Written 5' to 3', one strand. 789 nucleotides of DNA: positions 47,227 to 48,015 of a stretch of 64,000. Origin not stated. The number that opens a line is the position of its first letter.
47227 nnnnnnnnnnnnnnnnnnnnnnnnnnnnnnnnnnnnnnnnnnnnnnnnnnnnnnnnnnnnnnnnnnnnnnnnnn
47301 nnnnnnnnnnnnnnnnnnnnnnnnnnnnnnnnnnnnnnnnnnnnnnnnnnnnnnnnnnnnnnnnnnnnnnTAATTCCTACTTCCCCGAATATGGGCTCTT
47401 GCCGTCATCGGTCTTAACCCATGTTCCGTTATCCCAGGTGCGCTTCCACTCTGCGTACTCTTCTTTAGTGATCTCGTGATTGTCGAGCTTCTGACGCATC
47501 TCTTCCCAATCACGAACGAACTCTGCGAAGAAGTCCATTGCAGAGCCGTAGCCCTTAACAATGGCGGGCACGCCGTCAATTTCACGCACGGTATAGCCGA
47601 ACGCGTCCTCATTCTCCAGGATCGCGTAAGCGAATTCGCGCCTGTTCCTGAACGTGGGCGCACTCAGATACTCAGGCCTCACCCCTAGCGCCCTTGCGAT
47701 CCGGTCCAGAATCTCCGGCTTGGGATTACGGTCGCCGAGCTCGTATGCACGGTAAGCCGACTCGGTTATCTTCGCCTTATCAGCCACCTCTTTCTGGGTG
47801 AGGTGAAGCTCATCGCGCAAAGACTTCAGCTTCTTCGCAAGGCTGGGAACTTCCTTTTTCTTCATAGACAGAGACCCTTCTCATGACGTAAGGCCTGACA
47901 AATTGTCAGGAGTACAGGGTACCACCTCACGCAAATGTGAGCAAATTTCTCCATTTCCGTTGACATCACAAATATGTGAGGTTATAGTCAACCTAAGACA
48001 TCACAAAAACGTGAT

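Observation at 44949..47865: XRE regulator plus Ppl-like PHP-ATPase defence gene (plus a small downstream ORF)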

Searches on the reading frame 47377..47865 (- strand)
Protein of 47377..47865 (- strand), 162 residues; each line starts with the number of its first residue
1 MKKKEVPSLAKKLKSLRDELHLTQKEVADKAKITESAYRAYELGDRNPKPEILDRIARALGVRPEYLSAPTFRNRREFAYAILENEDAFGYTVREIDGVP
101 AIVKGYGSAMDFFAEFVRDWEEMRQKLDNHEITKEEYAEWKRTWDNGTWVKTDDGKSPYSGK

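Call 3: search_protein_families(library=pfam, proteins=[window:47377-47865:-], max_evalue=0.1)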
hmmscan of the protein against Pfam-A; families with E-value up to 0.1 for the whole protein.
window:47377-47865:- (162 aa): 6 families
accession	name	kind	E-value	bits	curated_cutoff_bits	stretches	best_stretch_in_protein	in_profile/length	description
PF01381.28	HTH_3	-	9.5e-17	61.2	23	1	13-67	1-55/55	Helix-turn-helix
PF12844.13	HTH_19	-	1.8e-12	47.4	30.2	1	11-67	2-58/64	Helix-turn-helix domain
PF13560.12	HTH_31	-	9.8e-11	42.2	27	1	9-65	2-59/64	Helix-turn-helix domain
PF13443.12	HTH_26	-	0.0016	19.1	22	1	12-65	1-55/63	Cro/C1-type HTH DNA-binding domain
PF09851.14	SHOCT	-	0.013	15.7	27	1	121-142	4-25/28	Short C-terminal domain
PF00157.23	Pou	-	0.054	13.9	27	0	2-28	2-28/72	Pou domain - N-terminal to homeobox domain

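Call 4: search_protein_families(library=padloc, proteins=[window:47377-47865:-], max_evalue=0.1)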
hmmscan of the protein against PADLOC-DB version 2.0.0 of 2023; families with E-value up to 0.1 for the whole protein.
window:47377-47865:- (162 aa): 16 families
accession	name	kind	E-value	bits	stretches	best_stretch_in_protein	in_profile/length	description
PDLC04142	capH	-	2.6e-10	39.3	1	8-77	6-74/103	capH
PDLC02926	HTH_VI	-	7.1e-09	33.8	1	9-67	2-60/92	-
PDLC03952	RmrA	-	1.6e-08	31.8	1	11-70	25-84/395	-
PDLC03949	RmrA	-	3.7e-08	30.6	1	11-72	5-66/363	-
PDLC03954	RmrA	-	4.8e-07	27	1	10-69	12-71/380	-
PDLC03948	RmrA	-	6.9e-07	26.5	1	10-75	10-75/397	-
PDLC03665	Control_protein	-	1.2e-06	26.7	1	10-67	10-68/77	control protein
PDLC03951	RmrA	-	1.3e-05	22.3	1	10-76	10-76/400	-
PDLC03956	RmrA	-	1.5e-05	22.3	1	12-81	12-82/399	-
PDLC03947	RmrA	-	1.6e-05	21.9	1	8-74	11-77/383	-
PDLC03945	RmrA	-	6e-05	20.4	1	11-76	5-70/394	-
PDLC03955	RmrA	-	7.5e-05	20.1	1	16-69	28-81/371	-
PDLC03953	RmrA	-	0.00012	19.4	1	8-65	5-62/373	-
PDLC03946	RmrA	-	0.00035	17.4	1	11-68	5-62/357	-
PDLC03944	RmrA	-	0.0013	15.9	1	11-67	9-65/384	-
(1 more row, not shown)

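Call 5: search_protein_families(library=ncbifam, proteins=[window:47377-47865:-], max_evalue=0.1)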
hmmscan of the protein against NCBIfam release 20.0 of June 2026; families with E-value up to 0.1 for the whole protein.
window:47377-47865:- (162 aa): 14 families
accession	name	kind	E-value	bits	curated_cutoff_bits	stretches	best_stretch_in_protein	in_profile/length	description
NF041951.1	phage_RstR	subfamily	5.8e-13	49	80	1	9-67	3-61/108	RstR family transcriptional repressor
TIGR03070.1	couple_hipB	subfamily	7.6e-06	25.8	71.65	1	8-62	2-56/58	type II toxin-antitoxin system Y4mF family antitoxin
NF010465.0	PRK13890.1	equivalog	3.2e-05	24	96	1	15-63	12-60/121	conjugal transfer protein TrbA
NF052239.1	antitox_spr1629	equivalog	5.8e-05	22.4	335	1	11-72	5-66/377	spr1629 family repressor/antitoxin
NF047948.1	male_kill_WMK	equivalog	6.4e-05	22.5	300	1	9-67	6-64/300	WO male-killing family protein Wmk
NF007257.0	PRK09706.1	subfamily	0.00018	21.3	101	1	8-66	5-63/135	transcriptional repressor DicA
TIGR03830.1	CxxCG_CxxCG_HTH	subfamily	0.00019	21.2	61.8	1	9-67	66-123/127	type II TA system antitoxin MqsA family protein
NF006015.0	PRK08154.1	subfamily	0.00022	20.5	204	1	7-71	29-93/314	anaerobic benzoate catabolism transcriptional regulator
NF047542.1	telomere_Tap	equivalog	0.0022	16.8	600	1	3-60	13-69/695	telomere-associated protein Tap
TIGR00270.2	TIGR00270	equivalog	0.008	16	110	1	9-62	76-129/159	multiprotein bridging factor aMBF1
NF041575.1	antitoxPezA_Strep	equivalog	0.0083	16.1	290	1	10-62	3-55/158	type II toxin-antitoxin system antitoxin PezA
NF007271.0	PRK09726.1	equivalog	0.024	14.6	79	1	8-62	12-66/88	type II toxin-antitoxin system antitoxin HipB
NF038139.1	Reg_Aceta_RamB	equivalog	0.042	12.5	700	1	11-127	5-120/465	acetate metabolism transcriptional regulator RamB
NF007408.0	PRK09943.1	equivalog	0.078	12.5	211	1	3-56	3-55/185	HTH-type transcriptional regulator PuuR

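Call 80: search_protein_families(library=phrogs, proteins=[window:47377-47865:-], max_evalue=0.001)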
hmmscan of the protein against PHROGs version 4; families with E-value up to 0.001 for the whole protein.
window:47377-47865:- (162 aa): 15 families
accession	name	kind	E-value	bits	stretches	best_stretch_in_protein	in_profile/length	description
phrog_8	-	transcription regulation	4.5e-14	53.6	1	2-67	70-135/346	transcriptional regulator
phrog_3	-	transcription regulation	4e-13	50.9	1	5-95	85-168/430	transcriptional repressor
phrog_4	-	transcription regulation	1.9e-12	47.9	1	3-75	127-199/400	transcriptional repressor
phrog_7241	-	transcription regulation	1.2e-10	42.5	1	11-67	64-120/122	transcriptional regulator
phrog_2439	-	transcription regulation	4.5e-10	40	1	10-73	9-72/367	transcriptional regulator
phrog_2967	-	transcription regulation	3.3e-09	37.6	1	3-67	5-69/225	transcriptional regulator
phrog_2328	-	transcription regulation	8.9e-09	36.2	1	6-68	10-75/128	transcriptional repressor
phrog_5823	-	transcription regulation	1.8e-08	34.9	1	7-71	5-70/404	transcriptional regulator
phrog_1373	-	transcription regulation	1.7e-05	25.9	1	6-70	62-125/166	transcriptional regulator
phrog_6378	-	unknown function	2e-05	25.6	1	1-68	1-68/131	-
phrog_2104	-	unknown function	6e-05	24.2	1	10-56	41-87/103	-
phrog_7950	-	transcription regulation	0.00011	23.2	1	10-42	9-41/68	transcriptional repressor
phrog_147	-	transcription regulation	0.0004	21.7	1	8-57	4-54/100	transcriptional regulator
phrog_4836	-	transcription regulation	0.00042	20.9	1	8-68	75-135/194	CII-like regulator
phrog_11187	-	transcription regulation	0.00057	20.6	0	9-59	8-58/63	transcriptional regulator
